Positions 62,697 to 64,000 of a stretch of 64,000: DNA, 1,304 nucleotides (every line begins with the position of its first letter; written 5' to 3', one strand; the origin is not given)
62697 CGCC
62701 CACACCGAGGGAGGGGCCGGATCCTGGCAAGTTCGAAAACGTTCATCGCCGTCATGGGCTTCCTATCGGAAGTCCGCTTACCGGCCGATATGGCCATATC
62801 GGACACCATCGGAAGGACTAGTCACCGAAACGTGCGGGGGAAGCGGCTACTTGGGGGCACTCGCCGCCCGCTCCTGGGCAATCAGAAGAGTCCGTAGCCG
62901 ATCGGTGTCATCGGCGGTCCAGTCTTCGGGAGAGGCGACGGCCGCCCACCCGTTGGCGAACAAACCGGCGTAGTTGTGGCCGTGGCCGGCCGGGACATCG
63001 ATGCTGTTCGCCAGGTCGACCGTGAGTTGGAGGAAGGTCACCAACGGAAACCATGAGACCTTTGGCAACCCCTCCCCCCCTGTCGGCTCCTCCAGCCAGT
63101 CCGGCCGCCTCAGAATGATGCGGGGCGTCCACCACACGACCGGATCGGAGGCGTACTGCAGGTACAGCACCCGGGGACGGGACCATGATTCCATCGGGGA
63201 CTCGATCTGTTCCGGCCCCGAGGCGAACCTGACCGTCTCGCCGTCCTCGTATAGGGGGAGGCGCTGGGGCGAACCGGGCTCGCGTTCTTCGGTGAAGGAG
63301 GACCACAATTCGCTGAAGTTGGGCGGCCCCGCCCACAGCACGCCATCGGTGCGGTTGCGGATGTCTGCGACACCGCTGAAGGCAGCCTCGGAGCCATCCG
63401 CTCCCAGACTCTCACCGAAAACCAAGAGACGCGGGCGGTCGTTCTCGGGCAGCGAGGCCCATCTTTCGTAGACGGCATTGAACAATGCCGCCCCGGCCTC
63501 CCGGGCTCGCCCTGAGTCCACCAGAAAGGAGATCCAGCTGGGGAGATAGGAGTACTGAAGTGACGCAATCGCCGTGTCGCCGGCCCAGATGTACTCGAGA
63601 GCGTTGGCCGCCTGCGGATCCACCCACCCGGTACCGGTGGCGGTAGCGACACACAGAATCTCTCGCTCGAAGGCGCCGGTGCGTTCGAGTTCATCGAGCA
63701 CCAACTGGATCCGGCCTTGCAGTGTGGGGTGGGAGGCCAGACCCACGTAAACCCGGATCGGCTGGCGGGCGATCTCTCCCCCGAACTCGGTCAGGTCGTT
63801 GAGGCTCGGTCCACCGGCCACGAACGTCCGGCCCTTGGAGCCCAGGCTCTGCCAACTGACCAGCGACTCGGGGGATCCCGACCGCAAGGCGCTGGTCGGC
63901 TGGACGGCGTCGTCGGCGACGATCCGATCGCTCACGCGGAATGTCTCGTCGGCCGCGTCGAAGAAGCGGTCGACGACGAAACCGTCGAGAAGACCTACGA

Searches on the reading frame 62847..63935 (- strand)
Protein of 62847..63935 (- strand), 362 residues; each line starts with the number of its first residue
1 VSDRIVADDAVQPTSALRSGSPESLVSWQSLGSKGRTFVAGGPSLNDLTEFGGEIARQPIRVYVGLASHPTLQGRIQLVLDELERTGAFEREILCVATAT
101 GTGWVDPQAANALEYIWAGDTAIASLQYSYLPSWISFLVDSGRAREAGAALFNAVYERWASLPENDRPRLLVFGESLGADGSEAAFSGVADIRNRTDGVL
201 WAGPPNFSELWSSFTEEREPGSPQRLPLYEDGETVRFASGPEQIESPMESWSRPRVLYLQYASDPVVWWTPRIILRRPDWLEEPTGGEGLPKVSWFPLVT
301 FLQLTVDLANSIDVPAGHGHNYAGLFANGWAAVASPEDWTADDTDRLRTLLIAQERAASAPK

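Call 77: find_encoding_contigs(protein=window:62847-63935:-, flank=10000, max_places=3)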
Protein window:62847-63935:- (362 aa): no gene with exactly this product is on record in the collection.
